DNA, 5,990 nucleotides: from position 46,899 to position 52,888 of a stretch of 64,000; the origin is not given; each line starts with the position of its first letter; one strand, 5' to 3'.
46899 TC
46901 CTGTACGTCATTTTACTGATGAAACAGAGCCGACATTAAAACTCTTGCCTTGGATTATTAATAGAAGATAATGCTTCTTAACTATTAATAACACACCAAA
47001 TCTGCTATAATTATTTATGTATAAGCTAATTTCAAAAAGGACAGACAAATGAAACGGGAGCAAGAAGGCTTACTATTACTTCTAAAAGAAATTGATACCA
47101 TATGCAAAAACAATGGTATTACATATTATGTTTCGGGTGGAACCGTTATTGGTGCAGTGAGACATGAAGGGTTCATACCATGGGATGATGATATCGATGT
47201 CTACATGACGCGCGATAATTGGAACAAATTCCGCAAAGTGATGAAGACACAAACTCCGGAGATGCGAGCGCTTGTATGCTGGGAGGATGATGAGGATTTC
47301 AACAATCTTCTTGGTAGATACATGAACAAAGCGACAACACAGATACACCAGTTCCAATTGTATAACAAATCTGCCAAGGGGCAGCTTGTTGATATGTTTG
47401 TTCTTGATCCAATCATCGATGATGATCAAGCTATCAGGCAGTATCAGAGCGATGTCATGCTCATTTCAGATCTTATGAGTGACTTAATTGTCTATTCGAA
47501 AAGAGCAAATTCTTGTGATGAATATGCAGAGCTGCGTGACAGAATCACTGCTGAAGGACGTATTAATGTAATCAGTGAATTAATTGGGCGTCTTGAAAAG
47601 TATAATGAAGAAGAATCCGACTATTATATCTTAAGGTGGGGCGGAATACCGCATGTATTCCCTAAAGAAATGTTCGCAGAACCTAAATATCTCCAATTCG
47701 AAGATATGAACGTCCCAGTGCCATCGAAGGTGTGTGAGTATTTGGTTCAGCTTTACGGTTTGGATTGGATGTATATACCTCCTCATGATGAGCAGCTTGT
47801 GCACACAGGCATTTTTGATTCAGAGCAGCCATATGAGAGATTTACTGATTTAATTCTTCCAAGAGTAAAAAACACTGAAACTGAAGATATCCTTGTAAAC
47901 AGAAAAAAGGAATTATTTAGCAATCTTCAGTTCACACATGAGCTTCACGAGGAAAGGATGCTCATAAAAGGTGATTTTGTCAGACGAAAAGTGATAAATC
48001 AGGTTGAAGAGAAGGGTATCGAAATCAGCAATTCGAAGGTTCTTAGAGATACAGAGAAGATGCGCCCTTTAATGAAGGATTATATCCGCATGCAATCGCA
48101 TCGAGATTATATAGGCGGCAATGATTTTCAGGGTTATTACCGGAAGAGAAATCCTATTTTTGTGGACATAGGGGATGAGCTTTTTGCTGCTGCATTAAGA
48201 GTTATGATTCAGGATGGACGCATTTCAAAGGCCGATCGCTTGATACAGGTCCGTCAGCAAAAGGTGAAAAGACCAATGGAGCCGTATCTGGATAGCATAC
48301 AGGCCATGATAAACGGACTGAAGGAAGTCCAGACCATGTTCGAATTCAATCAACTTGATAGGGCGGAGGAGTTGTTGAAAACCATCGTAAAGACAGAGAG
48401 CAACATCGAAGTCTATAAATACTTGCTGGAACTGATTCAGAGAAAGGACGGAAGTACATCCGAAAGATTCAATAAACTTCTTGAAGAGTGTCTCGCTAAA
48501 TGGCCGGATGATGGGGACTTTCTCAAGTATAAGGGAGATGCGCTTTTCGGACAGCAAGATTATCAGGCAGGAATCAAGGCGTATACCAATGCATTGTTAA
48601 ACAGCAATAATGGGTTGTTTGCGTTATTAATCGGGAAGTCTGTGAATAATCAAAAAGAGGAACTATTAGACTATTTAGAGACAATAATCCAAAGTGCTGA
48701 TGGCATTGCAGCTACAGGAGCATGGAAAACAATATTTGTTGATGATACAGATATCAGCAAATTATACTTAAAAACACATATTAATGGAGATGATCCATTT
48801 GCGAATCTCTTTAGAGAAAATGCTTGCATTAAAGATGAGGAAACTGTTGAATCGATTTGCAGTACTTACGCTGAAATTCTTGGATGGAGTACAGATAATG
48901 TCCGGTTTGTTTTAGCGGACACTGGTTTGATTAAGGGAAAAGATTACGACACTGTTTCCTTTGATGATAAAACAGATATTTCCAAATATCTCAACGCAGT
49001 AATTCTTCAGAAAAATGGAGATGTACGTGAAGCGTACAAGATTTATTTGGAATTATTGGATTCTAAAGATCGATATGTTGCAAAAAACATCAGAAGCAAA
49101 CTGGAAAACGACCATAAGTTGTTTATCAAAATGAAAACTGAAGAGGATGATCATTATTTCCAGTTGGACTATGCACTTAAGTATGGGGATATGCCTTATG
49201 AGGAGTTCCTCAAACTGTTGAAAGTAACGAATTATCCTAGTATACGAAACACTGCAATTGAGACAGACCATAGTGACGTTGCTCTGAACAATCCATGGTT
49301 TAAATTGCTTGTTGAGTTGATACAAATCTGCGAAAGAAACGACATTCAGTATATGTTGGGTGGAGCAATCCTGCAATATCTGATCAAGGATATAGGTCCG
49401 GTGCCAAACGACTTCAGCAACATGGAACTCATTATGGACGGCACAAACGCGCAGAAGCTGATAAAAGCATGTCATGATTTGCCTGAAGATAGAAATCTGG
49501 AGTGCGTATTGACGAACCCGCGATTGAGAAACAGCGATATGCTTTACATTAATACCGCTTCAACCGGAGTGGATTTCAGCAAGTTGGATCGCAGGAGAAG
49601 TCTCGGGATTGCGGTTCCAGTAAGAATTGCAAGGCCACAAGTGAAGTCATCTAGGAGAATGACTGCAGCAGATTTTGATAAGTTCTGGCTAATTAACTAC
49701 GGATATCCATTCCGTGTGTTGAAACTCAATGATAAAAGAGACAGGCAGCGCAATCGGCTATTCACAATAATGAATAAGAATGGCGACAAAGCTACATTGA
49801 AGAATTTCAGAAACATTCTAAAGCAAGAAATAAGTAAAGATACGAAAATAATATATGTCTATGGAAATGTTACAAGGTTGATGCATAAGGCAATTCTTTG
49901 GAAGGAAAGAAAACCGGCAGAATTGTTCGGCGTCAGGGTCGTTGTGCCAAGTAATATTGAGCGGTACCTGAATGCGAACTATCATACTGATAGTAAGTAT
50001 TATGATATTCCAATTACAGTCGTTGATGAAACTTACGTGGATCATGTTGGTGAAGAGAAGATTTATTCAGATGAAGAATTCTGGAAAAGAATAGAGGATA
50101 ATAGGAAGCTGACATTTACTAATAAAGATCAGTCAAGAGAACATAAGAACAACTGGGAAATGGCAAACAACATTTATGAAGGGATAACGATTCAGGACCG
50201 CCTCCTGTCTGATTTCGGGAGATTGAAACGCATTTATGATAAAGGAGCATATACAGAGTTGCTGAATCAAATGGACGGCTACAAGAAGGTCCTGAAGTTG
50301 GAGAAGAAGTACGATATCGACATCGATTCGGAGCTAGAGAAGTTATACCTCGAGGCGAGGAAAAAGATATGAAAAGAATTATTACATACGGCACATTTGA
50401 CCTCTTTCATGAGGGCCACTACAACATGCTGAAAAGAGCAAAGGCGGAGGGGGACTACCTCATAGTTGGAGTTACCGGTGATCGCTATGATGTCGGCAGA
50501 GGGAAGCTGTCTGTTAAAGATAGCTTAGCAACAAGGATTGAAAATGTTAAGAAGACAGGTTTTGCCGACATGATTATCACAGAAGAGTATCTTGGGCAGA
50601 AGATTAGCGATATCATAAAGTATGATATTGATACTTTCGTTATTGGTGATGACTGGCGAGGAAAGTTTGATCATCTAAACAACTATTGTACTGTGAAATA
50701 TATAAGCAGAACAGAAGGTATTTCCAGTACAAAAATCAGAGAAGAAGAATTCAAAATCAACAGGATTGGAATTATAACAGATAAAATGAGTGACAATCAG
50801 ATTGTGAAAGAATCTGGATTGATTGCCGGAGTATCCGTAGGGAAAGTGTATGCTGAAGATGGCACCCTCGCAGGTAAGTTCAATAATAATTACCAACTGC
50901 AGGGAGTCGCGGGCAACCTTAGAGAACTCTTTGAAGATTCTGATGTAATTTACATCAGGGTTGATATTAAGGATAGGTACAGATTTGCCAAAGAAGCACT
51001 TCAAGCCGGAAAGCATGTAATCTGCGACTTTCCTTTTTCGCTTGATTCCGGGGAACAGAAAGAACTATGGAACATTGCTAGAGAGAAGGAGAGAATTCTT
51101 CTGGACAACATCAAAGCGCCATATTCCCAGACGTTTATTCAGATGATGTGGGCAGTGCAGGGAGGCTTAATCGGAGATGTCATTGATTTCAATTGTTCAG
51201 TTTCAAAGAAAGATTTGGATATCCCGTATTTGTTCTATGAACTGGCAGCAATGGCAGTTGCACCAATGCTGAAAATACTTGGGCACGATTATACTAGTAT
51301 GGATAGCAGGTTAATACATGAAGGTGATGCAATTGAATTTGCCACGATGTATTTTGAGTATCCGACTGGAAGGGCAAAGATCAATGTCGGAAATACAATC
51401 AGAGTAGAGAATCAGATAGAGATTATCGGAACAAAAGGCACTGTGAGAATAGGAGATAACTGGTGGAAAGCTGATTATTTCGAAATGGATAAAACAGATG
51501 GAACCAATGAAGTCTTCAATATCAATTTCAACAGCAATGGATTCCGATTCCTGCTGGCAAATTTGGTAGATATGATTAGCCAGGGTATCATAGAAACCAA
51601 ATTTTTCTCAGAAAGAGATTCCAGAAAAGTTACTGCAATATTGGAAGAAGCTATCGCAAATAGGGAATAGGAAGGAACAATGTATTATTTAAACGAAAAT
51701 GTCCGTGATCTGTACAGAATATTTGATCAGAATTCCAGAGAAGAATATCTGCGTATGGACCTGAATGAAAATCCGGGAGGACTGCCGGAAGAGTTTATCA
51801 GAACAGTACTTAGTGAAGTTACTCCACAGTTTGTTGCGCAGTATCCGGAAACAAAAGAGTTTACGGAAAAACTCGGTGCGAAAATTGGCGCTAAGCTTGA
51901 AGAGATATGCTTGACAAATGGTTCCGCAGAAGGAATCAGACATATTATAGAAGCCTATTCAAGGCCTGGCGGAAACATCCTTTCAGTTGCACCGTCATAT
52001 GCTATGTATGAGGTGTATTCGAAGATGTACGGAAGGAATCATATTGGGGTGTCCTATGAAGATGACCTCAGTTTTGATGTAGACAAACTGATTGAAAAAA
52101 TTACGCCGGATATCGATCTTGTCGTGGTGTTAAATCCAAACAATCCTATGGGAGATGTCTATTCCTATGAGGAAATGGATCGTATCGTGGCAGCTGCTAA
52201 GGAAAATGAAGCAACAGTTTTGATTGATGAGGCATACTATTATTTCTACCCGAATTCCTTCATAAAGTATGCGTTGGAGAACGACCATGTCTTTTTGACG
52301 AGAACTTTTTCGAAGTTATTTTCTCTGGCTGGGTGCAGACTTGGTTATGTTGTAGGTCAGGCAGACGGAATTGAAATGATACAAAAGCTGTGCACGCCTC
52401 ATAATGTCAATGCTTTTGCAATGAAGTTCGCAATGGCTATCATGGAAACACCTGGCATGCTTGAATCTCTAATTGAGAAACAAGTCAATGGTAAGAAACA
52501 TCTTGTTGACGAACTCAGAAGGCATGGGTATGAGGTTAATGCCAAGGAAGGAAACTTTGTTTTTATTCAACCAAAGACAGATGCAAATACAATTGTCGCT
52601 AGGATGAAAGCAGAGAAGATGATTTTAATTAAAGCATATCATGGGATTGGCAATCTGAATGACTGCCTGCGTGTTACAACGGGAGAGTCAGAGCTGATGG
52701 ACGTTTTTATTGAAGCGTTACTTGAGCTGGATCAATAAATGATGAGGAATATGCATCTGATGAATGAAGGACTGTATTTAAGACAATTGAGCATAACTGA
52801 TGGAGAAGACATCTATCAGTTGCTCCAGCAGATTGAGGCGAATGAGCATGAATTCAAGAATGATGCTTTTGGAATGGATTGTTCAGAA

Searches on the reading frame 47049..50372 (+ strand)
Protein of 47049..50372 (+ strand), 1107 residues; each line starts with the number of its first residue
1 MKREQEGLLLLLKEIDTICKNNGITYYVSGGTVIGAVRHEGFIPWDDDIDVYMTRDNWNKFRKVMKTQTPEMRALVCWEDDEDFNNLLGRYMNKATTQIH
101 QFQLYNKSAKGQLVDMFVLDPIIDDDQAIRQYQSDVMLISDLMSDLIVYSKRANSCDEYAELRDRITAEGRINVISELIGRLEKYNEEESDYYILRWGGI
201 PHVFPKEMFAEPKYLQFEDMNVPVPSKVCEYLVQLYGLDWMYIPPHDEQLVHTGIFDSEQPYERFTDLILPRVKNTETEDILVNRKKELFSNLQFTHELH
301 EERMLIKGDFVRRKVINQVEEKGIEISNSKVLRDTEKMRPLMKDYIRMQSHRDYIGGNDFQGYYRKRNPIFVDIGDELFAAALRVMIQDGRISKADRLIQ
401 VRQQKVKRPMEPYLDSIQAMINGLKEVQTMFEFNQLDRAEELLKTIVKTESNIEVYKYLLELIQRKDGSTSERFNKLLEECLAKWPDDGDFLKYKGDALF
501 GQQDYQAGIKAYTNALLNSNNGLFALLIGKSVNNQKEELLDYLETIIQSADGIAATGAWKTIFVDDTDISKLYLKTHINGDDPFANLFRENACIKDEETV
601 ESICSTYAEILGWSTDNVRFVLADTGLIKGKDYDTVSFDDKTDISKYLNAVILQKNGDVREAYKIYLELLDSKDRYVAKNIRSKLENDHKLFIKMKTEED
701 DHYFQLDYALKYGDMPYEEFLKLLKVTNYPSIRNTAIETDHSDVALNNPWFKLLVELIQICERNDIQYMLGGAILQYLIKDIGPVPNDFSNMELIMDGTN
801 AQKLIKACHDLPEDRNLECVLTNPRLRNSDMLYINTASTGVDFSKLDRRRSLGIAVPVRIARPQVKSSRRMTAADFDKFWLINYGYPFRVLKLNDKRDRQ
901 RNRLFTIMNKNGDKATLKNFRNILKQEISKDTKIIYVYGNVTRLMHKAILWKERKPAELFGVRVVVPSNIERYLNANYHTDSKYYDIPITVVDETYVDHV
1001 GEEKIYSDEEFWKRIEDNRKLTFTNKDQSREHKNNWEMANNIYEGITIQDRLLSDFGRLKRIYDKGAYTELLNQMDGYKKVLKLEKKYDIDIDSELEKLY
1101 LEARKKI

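Call 85: search_protein_families(library=pfam, proteins=[window:47049-50372:+], max_evalue=0.00001)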
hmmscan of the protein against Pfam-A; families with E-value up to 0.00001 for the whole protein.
window:47049-50372:+ (1107 aa): 1 family
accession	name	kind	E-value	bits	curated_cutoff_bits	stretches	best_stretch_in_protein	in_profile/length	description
PF04991.19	LicD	-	1.5e-35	123.8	22.6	1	19-237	1-227/227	LicD family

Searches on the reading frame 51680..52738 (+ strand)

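Call 85: search_protein_families(library=pfam, proteins=[window:51680-52738:+], max_evalue=0.00001)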
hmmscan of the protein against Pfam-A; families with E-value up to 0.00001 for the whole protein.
window:51680-52738:+ (352 aa): 1 family
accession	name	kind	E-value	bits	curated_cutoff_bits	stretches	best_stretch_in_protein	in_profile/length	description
PF00155.27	Aminotran_1_2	-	9e-43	147.3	19.7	1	24-347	4-361/361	Aminotransferase class I and II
